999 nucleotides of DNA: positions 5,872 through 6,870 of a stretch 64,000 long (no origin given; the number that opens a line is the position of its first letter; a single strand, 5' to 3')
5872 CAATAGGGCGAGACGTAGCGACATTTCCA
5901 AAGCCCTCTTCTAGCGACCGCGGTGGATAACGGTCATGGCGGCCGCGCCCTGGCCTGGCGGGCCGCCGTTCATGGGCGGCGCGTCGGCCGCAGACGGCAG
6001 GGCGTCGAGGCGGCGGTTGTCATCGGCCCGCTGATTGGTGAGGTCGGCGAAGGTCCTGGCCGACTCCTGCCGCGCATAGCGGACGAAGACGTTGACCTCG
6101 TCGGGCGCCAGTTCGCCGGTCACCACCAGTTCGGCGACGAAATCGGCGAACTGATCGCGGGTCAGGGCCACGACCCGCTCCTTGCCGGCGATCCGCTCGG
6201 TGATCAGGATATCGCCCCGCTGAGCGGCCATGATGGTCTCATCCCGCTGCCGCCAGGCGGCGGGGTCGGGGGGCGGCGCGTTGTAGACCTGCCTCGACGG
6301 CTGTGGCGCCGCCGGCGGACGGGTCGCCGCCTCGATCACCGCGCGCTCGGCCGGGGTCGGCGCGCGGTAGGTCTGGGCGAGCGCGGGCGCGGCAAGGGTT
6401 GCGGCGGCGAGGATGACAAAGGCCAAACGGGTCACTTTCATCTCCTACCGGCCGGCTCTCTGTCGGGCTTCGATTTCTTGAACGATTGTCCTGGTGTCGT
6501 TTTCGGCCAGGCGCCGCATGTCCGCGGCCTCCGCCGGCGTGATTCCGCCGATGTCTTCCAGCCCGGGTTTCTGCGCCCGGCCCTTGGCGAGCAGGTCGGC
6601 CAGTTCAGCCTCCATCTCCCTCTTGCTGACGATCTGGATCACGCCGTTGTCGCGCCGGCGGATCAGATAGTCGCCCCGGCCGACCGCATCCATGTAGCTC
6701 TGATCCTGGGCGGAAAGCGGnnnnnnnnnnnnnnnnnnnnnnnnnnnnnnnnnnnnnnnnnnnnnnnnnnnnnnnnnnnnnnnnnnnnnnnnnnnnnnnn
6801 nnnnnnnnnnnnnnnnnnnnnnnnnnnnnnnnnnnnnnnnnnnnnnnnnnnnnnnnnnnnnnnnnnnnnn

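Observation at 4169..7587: Four-gene operon of secreted paralogs built from three shuffled sequence modules, with no family I can name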

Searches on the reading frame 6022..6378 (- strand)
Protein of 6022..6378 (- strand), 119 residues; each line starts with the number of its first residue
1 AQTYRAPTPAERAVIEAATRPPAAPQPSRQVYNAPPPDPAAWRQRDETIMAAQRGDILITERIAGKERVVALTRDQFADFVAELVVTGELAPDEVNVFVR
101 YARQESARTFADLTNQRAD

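Call 20: search_protein_representatives(alignment_id=A2)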
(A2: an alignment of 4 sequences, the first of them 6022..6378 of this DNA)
Query: 4 sequences, 104 profile positions. Proteins with E-value up to 0.001 (for the whole library): 13; up to 1e-10: 6; up to 1e-30: 4. The best 13 are listed.
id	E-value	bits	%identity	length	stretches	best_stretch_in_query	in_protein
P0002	1.7e-43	163.1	-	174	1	1-104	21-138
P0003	7.5e-41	154.7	-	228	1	1-104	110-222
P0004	1.5e-37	144.1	-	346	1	1-104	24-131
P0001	4.0e-32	126.6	-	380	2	3-102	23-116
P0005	6.6e-22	93.8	-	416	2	36-95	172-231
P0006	1.6e-19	86.1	-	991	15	19-49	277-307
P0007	9.0e-08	48.4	-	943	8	56-96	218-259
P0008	3.0e-07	46.7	-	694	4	45-98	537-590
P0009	9.2e-07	45.1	-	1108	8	54-98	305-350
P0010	6.6e-06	42.4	-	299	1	35-98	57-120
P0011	7.7e-06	42.2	-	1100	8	8-96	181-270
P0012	6.4e-05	39.2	-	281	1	36-102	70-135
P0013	5.8e-04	36.1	-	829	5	32-80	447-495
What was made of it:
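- On SHOCT / SHOCT-like superfamily (Pfam PF09851, PF22746, PF08044): The exhaustive hmmsearch hit the same proteins at E 9e-8 to 8e-6 (call 20).
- The exhaustive profile search hit TrbI proteins P0007, P0009 and P0011 (E 9e-8 to 8e-6, 8 stretches each) (call 20). Their distribution is extremely narrow (call 20). Homologs are almost absent anywhere (call 20).
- Tried and rejected: The exhaustive HMMER search (call 20) was used instead.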

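Call 22: predict_structure(alignment_id=A2)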
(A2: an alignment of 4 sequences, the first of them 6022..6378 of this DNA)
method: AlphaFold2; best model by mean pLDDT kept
length: 119 residues; sequences in the alignment: 4
mean_pLDDT: 73.7   pTM: 0.62
mean pLDDT of the five models: 73.7, 72.2, 72.0, 66.5, 64.8
residues with pLDDT >= 90: 14; 70-90: 71; 50-70: 18; < 50: 16
segments of 3 or more residues with pLDDT < 50: 24-37
pLDDT, mean of each block of 10 residues (from residue 1): 69 82 44 44 68 79 76 87 90 90 86 69
secondary structure, 60 per line:
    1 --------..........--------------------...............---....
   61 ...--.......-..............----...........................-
elements in order: H9-18 H39-53 E57-63 E66-72 H74-87 H92-118
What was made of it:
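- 6052..6216 (-): g2 module A core, aa 76-130. AlphaFold model of B+A: mean pLDDT 74, with 86-90 over the three 10-residue blocks that cover the two helices (residues 81-110) (call 22).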

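Call 25: find_encoding_contigs(protein=P0005, flank=10000, max_places=3)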
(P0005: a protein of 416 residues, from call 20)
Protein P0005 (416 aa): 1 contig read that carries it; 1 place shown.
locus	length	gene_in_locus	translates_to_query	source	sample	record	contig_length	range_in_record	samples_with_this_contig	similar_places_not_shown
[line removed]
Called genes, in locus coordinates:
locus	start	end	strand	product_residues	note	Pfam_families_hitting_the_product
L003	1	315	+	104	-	?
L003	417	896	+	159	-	PF13366:PDDEXK_3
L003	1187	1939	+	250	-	PF01728:FtsJ, PF08241:Methyltransf_11 (weak), PF13649:Methyltransf_25 (faint)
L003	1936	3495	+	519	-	PF00474:SSF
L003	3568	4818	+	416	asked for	-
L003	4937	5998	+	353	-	PF25919:BSH_CusB (faint), PF25944:Beta-barrel_RND (weak), PF25954:Beta-barrel_RND_2, PF25967:RND-MFP_C, PF25975:CzcB_C (weak), PF25989:YknX_C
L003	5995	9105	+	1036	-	PF00873:ACR_tran, PF02355:SecD_SecF_C (faint), PF03176:MMPL (faint)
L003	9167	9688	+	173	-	PF03073:TspO_MBR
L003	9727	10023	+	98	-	PF04380:BMFP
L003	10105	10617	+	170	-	PF10722:YbjN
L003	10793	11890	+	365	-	PF01063:Aminotran_4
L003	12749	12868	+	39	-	-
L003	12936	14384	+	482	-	PF05226:CHASE2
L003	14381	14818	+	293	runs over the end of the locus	-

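Call 26: find_encoding_contigs(protein=P0012, flank=8000, max_places=3)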
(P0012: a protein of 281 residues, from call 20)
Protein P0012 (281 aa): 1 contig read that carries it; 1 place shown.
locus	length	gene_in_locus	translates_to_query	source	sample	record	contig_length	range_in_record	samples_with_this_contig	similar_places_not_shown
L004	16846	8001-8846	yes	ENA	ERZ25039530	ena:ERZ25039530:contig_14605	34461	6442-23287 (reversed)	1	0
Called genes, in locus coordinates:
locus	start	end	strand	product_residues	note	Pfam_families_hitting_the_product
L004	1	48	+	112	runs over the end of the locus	PF03203:MerC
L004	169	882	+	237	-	-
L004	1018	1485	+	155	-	PF01475:FUR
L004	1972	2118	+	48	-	PF13292:DXP_synthase_N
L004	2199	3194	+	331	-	PF13292:DXP_synthase_N, PF02779:Transket_pyr, PF02780:Transketolase_C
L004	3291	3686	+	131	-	-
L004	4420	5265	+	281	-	-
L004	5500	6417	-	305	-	-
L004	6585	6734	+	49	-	-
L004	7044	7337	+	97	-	-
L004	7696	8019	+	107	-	-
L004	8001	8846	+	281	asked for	-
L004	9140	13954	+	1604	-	PF25973:BSH_CzcB (weak), PF25944:Beta-barrel_RND (weak), PF25954:Beta-barrel_RND_2, PF00873:ACR_tran, PF03176:MMPL, PF03073:TspO_MBR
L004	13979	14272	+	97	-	PF04380:BMFP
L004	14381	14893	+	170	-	PF10722:YbjN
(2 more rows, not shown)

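Call 27: fold_search(model_id=the predicted structure, library=pdb)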
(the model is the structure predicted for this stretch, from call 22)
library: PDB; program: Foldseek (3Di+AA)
matches with E <= 10: 433; with E <= 0.001: 0
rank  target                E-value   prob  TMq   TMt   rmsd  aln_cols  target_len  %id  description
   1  6rw4_F                2.6e-01  0.13  0.18  0.13  11.6        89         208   15  Structure of human mitochondrial 28S ribosome in complex with mitochondrial IF3 (released 2020-06-03)
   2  8iuf_4H               3.1e-01  0.13  0.24  0.15  14.8       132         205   14  Cryo-EM structure of Euglena gracilis super-complex I+III2+IV, composite (released 2024-02-28)
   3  7nqh_AG               3.1e-01  0.13  0.19  0.13  16.3       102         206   12  55S mammalian mitochondrial ribosome with mtRF1a and P-site tRNAMet (released 2021-05-05)
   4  7pnu_F                3.1e-01  0.11  0.19  0.12  11.5        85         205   15  Assembly intermediate of mouse mitochondrial ribosome small subunit without mS37 in complex with RbfA inward conformat (released 2022-06-15)
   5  7pnt_F                4.6e-01  0.09  0.17  0.11  11.8        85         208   15  Assembly intermediate of mouse mitochondrial ribosome small subunit without mS37 in complex with RbfA and Tfb1m (released 2022-06-15)
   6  8caz_G                4.9e-01  0.21  0.29  0.26  11.0        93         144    9  empty 30S head (released 2023-07-26)
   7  8csr_F                4.9e-01  0.10  0.18  0.13  11.3        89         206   13  Human mitochondrial small subunit assembly intermediate (State C) (released 2022-12-14)
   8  8rwg_f                6.3e-01  0.11  0.22  0.18  12.0        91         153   18  PAO1 wild-type ribosome, R, reference map (released 2025-02-12)
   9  6i7d_D                6.7e-01  0.14  0.18  0.04  11.4        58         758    7  Plasmodium falciparum Myosin A, post-rigor and rigor-like states (released 2019-08-07)
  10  6i7d_B                7.6e-01  0.13  0.21  0.04  11.1        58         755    7  Plasmodium falciparum Myosin A, post-rigor and rigor-like states (released 2019-08-07)
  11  7afh_G                7.6e-01  0.09  0.21  0.18  13.9       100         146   10  Bacterial 30S ribosomal subunit assembly complex state C (head domain) (released 2021-07-07)
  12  5b7b_B                8.0e-01  0.09  0.21  0.08   8.8        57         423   12  Crystal structure of Nucleoprotein-nucleozin complex (released 2016-07-06)
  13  5b7b_C                8.0e-01  0.09  0.21  0.08   8.8        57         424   12  Crystal structure of Nucleoprotein-nucleozin complex (released 2016-07-06)
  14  3j9w_AG               8.6e-01  0.10  0.20  0.16  11.7        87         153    8  Cryo-EM structure of the Bacillus subtilis MifM-stalled ribosome complex (released 2015-04-29)
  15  2zm6_G                8.6e-01  0.08  0.17  0.14  11.9        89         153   11  Crystal structure of the Thermus thermophilus 30S ribosomal subunit (released 2009-04-14)
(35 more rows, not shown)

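Call 32: search_protein_families(library=pfam, proteins=[P0005, P0010, P0012, P0007, P0009, P0011, P0008, P0013], max_evalue=0.1)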
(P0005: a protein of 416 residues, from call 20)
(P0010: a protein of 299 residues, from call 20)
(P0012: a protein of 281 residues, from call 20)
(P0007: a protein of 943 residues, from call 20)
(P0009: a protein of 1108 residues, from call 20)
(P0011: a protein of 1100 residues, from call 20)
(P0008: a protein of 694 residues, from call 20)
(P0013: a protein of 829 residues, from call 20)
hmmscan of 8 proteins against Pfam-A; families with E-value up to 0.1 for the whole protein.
P0005 (416 aa): 4 families
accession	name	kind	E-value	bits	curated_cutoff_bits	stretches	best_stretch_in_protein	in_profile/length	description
PF02885.22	Glycos_trans_3N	-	0.00039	20.6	26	1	53-101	5-47/63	Glycosyl transferase family, helical bundle domain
PF23993.1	DUF7311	-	0.032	15.2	27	1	6-43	9-46/150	Domain of unknown function (DUF7311)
PF23892.1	Ig_CycH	-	0.033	14.4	27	0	178-205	22-49/108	Cytochrome c-type biogenesis protein H Ig-like domain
PF05308.16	Mito_fiss_reg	-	0.07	13.7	26.3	0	264-318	137-190/244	Mitochondrial fission regulator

P0010 (299 aa): 0 families

P0012 (281 aa): 0 families

P0007 (943 aa): 25 families
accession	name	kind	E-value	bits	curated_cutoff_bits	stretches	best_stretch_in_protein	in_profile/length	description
PF22746.1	SHOCT-like_DUF2089-C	-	7.1e-42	140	27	6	471-490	8-27/32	SHOCT-like domain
PF02268.21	TFIIA_gamma_N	-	5.1e-26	90.9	33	0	382-406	15-39/47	Transcription initiation factor IIA, gamma subunit, helical domain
PF03743.19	TrbI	-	7e-16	59.1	35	1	763-938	2-183/188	Bacterial conjugation TrbI-like protein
PF22560.2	GMT-wHTH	-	2.2e-15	57.3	27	2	432-484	31-81/82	GMT-like wHTH domain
PF17944.6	Arg_decarbox_C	-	4.5e-13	49.9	23.3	0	152-180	18-43/51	Arginine decarboxylase C-terminal helical extension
PF17660.6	BTRD1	-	2.5e-08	34.1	23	0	376-392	10-26/50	Polyglycine hydrolase-like, structural repeat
PF02885.22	Glycos_trans_3N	-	4.1e-08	33.3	26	0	547-570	2-25/63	Glycosyl transferase family, helical bundle domain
PF07106.19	TBPIP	-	5.3e-08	33.1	22.8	0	364-394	19-48/62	TBPIP/Hop2 winged helix domain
PF16365.12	EutK_C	-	1.5e-07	31.8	27.5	0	148-166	26-44/52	Ethanolamine utilization protein EutK C-terminus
PF22888.1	FIMAH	-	2.6e-07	31.6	24.8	1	381-458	4-78/81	FIMAH domain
PF03732.24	Retrotrans_gag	-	1.1e-05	25.9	24.1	0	275-305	46-76/97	Retrotransposon gag protein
PF23311.1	DUF7084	-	1.5e-05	25.1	27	0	384-405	14-35/48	Domain of unknown function (DUF7084)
PF22798.2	DUF5817_CT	-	6.5e-05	23.1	29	0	219-238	27-46/54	DUF5817, C-terminal domain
PF03460.22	NIR_SIR_ferr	-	8.1e-05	22.7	24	0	439-459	16-36/69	Nitrite/Sulfite reductase ferredoxin-like half domain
PF20743.2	DUF5580_C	-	8.3e-05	23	24.1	0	509-553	16-58/75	Family of unknown function (DUF5580) C-terminal domain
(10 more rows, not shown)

P0009 (1108 aa): 31 families (the best 25 are shown)
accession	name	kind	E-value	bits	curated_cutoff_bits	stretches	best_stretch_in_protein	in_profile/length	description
PF22746.1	SHOCT-like_DUF2089-C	-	7.7e-50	165.3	27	6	793-811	8-26/32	SHOCT-like domain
PF02268.21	TFIIA_gamma_N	-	2.1e-19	69.8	33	0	248-271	16-39/47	Transcription initiation factor IIA, gamma subunit, helical domain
PF03743.19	TrbI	-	2.7e-16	60.4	35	1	914-1094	2-186/188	Bacterial conjugation TrbI-like protein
PF06819.16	Arc_PepC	-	1.3e-15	58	23.4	0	687-731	62-105/110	Archaeal Peptidase A24 C-terminal Domain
PF22560.2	GMT-wHTH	-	3e-14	53.7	27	1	216-262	33-78/82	GMT-like wHTH domain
PF23311.1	DUF7084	-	3.3e-14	52.9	27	0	447-479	11-43/48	Domain of unknown function (DUF7084)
PF17944.6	Arg_decarbox_C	-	3.6e-14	53.5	23.3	0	241-273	10-43/51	Arginine decarboxylase C-terminal helical extension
PF02885.22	Glycos_trans_3N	-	5e-13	49.1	26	0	247-276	1-30/63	Glycosyl transferase family, helical bundle domain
PF16859.10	TetR_C_11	-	8.4e-12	45.9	32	2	375-434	22-82/113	Tetracyclin repressor-like, C-terminal domain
PF10925.13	DUF2680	-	4.4e-10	40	25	1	245-269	19-43/57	Protein of unknown function (DUF2680)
PF09925.14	DUF2157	-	1.6e-09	38.1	32.4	0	655-682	2-29/146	Predicted membrane protein (DUF2157)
PF12008.13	EcoR124_C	-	3.8e-07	30.4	23.1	0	648-726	188-258/260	Type I restriction and modification enzyme - subunit R C terminal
PF17762.8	HTH_ParB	-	1.8e-06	28.5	22.6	0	756-806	46-94/102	ParB HTH domain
PF22798.2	DUF5817_CT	-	6.8e-06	26.3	29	0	369-394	21-46/54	DUF5817, C-terminal domain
PF07106.19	TBPIP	-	8.7e-06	26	22.8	0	367-393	23-48/62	TBPIP/Hop2 winged helix domain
PF08044.16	DUF1707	-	3.6e-05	24.1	27.6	0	787-807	11-31/53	DUF1707 SHOCT-like domain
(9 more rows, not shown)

P0011 (1100 aa): 9 families
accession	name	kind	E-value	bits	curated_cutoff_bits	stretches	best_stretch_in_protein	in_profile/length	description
PF22746.1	SHOCT-like_DUF2089-C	-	9.8e-22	76.2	27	0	622-645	8-31/32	SHOCT-like domain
PF03743.19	TrbI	-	1.1e-12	48.6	35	1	902-1079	2-185/188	Bacterial conjugation TrbI-like protein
PF06784.16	UPF0240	-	6.7e-07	29.9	25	0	438-484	92-138/173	Uncharacterised protein family (UPF0240)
PF02268.21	TFIIA_gamma_N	-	1.6e-06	28.5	33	0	767-792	16-41/47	Transcription initiation factor IIA, gamma subunit, helical domain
PF22560.2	GMT-wHTH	-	2.3e-05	25.2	27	0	754-779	51-76/82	GMT-like wHTH domain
PF17944.6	Arg_decarbox_C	-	0.018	16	23.3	0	166-193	15-43/51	Arginine decarboxylase C-terminal helical extension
PF17660.6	BTRD1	-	0.025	14.9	23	0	230-247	9-26/50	Polyglycine hydrolase-like, structural repeat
PF20795.3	DUF6841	-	0.027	15.4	27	0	324-361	52-89/129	NTF2-like protein (DUF6841)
PF09288.16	UBA_3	-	0.05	13.9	20.4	0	135-166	12-43/55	Fungal ubiquitin-associated domain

P0008 (694 aa): 9 families
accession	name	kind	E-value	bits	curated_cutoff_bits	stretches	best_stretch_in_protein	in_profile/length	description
PF10277.15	Frag1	-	3.7e-16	59.8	30.3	4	247-389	4-146/220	Frag1/DRAM/Sfk1 family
PF24717.1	DUF7672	-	0.0001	22.7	27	0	208-238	43-73/78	Family of unknown function (DUF7672)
PF20540.3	DUF6755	-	0.00021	21.9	27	0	127-155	39-67/75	Family of unknown function (DUF6755)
PF23928.1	DUF7266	-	0.0033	17.6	27.6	0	191-227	22-58/145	Family of unknown function (DUF7266)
PF01618.21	MotA_ExbB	-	0.0046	17.2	22.9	0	490-511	90-110/127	MotA/TolQ/ExbB proton channel family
PF07309.16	FlaF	-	0.008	16.6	23.6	0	318-348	32-62/113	Flagellar protein FlaF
PF16429.10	DUF5026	-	0.02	15.6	25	0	584-613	9-38/82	Domain of unknown function (DUF5026)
PF04473.18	DUF553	-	0.035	14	20.5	0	91-122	96-124/140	Transglutaminase-like domain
PF20604.3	DUF6798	-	0.084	13.1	26.9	0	93-107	45-59/61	Domain of unknown function (DUF6798)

P0013 (829 aa): 5 families
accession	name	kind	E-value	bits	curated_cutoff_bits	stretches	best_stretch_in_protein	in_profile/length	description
PF16640.11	Big_3_5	-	1.1e-07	32.7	35.5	1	117-217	2-87/88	Bacterial Ig-like domain (group 3)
PF08905.16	DUF1850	-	0.0012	19.5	27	0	521-571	31-82/87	Domain of unknown function (DUF1850)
PF16441.10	DUF5038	-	0.0046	17.4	25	0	483-527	49-92/144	Domain of unknown function (DUF5038)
PF16974.11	NAR2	-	0.089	12.8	26.6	1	165-219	82-139/142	High-affinity nitrate transporter accessory, Ig-like domain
PF14355.11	Abi_C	-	0.097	13.2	24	0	556-578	58-80/83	Abortive infection C-terminus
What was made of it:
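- On TrbI/VirB10/DotG-type type IV secretion component: P0007, P0009 and P0011 have it (call 32).
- Their repeats are Pfam PF22746 SHOCT-like (E 1e-22 to 8e-50) (call 32).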

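Call 63: fold_search(model_id=the predicted structure, library=viral)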
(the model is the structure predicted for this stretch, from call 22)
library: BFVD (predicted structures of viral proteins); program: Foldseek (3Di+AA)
matches with E <= 10: 791; with E <= 0.001: 0
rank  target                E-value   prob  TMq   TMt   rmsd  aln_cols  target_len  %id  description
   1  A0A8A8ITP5            1.8e-01  0.12  0.18  0.19  13.3       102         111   16  Envelope glycoprotein GP4 (Fragment) [Porcine reproductive and respiratory syndrome virus]
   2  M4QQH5                2.4e-01  0.25  0.23  0.27  11.7        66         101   18  (no name in the UniProt tables at hand)
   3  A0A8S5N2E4            2.4e-01  0.13  0.19  0.14  18.0        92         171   16  Uncharacterized protein [Podoviridae sp. cttxo15]
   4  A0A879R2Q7            2.9e-01  0.23  0.26  0.16  10.2        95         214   18  DUF4376 domain-containing protein [Synechococcus phage S-SRM01]
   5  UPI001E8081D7         3.5e-01  0.33  0.23  0.33  12.5        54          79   20  (no name look-up for this kind of identifier)
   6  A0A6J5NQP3            3.8e-01  0.16  0.17  0.19   9.2        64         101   19  Uncharacterized protein [uncultured Caudovirales phage]
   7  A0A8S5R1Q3            4.0e-01  0.14  0.23  0.14  13.9       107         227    6  DUF4376 domain-containing protein [Siphoviridae sp. ct6d71]
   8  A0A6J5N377            4.3e-01  0.06  0.15  0.17  19.9       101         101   13  Uncharacterized protein [uncultured Caudovirales phage]
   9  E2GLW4                5.2e-01  0.21  0.26  0.23   8.9        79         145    9  AB1gp26 [Acinetobacter phage AB1]
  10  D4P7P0                5.2e-01  0.15  0.21  0.19  14.8        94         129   10  Gp022 [Rhodococcus phage ReqiPoco6]
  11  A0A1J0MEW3            5.2e-01  0.11  0.20  0.23  13.7        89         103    8  Uncharacterized protein [Pectobacterium phage PP101]
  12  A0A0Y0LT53            5.8e-01  0.12  0.23  0.14   8.4        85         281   10  Nucleocapsid protein [Glossina hytrovirus (isolate Glossina pallidipes/Ethiopia/Seibersdorf/-)]
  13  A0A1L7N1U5            5.8e-01  0.11  0.20  0.17  23.4        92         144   22  Uncharacterized protein [Ralstonia phage RP12]
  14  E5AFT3                5.8e-01  0.04  0.13  0.07  15.4        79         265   24  RIIB protein [Erwinia phage phiEa104]
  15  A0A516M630            6.2e-01  0.20  0.32  0.29  11.4       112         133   12  (no name in the UniProt tables at hand)
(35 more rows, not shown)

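Call 71: find_encoding_contigs(protein=P0002, flank=2000, max_places=5)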
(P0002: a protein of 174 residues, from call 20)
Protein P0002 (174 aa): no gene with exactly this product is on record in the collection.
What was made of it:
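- Tried and rejected: Look-up of the NCBI record for taxonomy via P0002 failed (call 71).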

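Call 72: find_encoding_contigs(protein=P0004, flank=1000, max_places=6)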
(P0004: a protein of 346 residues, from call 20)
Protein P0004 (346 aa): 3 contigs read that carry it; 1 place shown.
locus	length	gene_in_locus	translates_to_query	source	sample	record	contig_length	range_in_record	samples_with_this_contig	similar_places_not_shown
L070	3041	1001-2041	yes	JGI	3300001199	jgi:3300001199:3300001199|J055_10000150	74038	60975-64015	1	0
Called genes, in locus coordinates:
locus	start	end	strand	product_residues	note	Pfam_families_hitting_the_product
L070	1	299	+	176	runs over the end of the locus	-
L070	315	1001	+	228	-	-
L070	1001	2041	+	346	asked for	-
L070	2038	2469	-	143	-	PF04379:DUF525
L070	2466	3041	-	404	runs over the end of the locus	PF01053:Cys_Met_Meta_PP, PF01041:DegT_DnrJ_EryC1 (faint), PF00266:Aminotran_5 (weak)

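Call 73: find_encoding_contigs(protein=P0010, flank=2000, max_places=3)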
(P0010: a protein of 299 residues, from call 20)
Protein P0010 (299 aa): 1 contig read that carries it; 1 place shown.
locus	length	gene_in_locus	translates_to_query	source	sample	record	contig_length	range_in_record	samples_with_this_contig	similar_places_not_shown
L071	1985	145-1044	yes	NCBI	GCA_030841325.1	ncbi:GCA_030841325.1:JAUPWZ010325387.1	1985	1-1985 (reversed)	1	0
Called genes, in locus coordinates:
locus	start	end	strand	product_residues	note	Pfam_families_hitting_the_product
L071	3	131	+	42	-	?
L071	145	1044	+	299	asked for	-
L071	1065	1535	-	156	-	PF01288:HPPK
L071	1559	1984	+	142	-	?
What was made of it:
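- The distant relatives P0005 and P0010 are single genes in unrelated housekeeping-type contexts (calls 25, 26, 73).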

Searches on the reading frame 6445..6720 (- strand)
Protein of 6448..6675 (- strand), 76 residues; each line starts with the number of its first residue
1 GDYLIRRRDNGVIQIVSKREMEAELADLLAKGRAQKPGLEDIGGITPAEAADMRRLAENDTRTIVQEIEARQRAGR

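Call 13: find_homologous_proteins(query=A3, max_evalue=0.01)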
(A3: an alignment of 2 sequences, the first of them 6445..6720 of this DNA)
Query A3 (2 sequences): 32 candidates shared short words with the query, none scored E <= 0.01.

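Call 28: find_related_loci(query=A3, collection=genome_contigs, flank=10000)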
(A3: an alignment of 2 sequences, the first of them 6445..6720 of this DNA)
Query A3 (91 aa) in genome_contigs; peptide patterns used: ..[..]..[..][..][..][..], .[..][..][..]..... (x = any residue, [..] = any of these).
67 stretches matched a pattern, but none encodes a relative of the query by tblastn (E <= 1e-3).
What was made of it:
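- Tried and rejected: Genome scan for module C (call 28).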

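Call 64: search_protein_families(library=pfam, proteins=[window:6448-6675:-], max_evalue=10)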
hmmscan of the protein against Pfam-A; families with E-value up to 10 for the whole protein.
seq(76 aa): 0 families

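Call 80: search_solved_structures(query=A3, max_evalue=10)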
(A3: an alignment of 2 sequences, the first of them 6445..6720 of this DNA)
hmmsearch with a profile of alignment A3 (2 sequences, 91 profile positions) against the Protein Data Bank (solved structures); distinct sequences matched with E-value up to 10: 3.
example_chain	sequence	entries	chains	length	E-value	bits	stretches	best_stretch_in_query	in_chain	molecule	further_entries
1a6d_A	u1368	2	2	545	0.14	15.9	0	59-85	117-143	THERMOSOME (ALPHA SUBUNIT)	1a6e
4v61_B1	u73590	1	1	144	0.31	14.8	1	9-40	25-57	Ribosomal Protein L31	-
9tz5_q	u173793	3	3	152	0.72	13.6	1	33-83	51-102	Large ribosomal subunit protein bL9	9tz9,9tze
